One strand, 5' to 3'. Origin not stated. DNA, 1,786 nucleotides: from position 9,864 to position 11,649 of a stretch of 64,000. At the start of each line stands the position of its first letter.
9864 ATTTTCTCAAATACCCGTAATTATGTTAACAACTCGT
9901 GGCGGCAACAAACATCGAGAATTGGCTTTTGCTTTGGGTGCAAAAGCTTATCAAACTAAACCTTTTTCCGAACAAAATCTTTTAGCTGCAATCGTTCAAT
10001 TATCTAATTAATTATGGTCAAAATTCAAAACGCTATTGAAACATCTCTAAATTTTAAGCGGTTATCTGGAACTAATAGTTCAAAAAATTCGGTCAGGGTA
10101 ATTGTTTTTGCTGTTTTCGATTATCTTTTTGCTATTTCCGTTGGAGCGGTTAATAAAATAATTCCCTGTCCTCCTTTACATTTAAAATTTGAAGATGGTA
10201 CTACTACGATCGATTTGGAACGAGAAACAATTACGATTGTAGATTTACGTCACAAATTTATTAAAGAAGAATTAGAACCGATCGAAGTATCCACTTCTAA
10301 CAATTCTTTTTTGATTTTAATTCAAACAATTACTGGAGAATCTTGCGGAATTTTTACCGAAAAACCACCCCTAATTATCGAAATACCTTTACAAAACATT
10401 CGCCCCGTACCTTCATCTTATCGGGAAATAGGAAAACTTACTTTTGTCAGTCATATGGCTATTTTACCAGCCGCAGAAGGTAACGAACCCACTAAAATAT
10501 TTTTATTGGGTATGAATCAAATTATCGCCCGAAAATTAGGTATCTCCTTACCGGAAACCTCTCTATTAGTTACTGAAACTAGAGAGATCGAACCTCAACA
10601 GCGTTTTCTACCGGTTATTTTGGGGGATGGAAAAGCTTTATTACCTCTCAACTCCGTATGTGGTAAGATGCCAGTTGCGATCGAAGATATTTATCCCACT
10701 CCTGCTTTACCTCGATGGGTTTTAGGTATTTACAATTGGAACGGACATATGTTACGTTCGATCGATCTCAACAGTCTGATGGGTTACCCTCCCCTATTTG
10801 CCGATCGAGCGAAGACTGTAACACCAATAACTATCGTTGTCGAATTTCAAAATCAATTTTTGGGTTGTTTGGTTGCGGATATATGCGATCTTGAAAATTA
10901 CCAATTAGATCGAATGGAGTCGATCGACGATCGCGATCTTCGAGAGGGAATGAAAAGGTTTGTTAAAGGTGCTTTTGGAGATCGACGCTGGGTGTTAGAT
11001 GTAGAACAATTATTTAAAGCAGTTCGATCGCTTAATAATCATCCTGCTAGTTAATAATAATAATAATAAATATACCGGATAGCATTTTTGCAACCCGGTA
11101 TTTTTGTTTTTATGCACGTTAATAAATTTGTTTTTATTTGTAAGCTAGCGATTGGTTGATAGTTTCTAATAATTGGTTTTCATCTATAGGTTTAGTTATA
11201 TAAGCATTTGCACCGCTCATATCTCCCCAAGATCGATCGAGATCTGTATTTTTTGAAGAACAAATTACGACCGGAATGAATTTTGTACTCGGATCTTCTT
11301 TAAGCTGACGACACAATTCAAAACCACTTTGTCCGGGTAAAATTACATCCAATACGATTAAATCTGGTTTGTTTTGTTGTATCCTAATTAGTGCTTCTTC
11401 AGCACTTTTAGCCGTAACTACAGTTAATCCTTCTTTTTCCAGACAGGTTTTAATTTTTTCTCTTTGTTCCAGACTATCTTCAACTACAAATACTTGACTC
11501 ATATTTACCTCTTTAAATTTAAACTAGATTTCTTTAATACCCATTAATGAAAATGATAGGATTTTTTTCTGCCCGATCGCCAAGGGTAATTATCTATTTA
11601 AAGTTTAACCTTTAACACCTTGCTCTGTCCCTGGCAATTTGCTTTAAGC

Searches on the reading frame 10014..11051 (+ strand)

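Call 29: search_protein_families(library=pfam, proteins=[window:10014-11051:+], max_evalue=0.001)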
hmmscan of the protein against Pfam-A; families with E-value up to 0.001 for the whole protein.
window:10014-11051:+ (346 aa): 1 family
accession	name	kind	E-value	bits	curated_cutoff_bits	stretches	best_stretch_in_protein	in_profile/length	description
PF01584.24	CheW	-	4.7e-23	81.8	23.5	2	199-336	3-136/138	CheW-like domain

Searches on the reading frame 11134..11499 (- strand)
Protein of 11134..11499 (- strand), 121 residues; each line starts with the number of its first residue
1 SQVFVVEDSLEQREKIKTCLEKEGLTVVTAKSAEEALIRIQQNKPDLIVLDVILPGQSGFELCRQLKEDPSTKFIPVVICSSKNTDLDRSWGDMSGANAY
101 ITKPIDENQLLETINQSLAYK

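Call 29: search_protein_families(library=pfam, proteins=[window:11134-11499:-], max_evalue=0.001)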
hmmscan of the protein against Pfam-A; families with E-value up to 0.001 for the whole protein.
window:11134-11499:- (121 aa): 2 families
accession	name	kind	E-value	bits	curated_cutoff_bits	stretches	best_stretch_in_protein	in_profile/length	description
PF00072.30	Response_reg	-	3.3e-26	92.1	30.2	1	3-114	1-110/111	Response regulator receiver domain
PF23198.2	PDE8A_N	-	0.0003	21.1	29.6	1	3-85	15-97/147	PDE8A-like, N-terminal domain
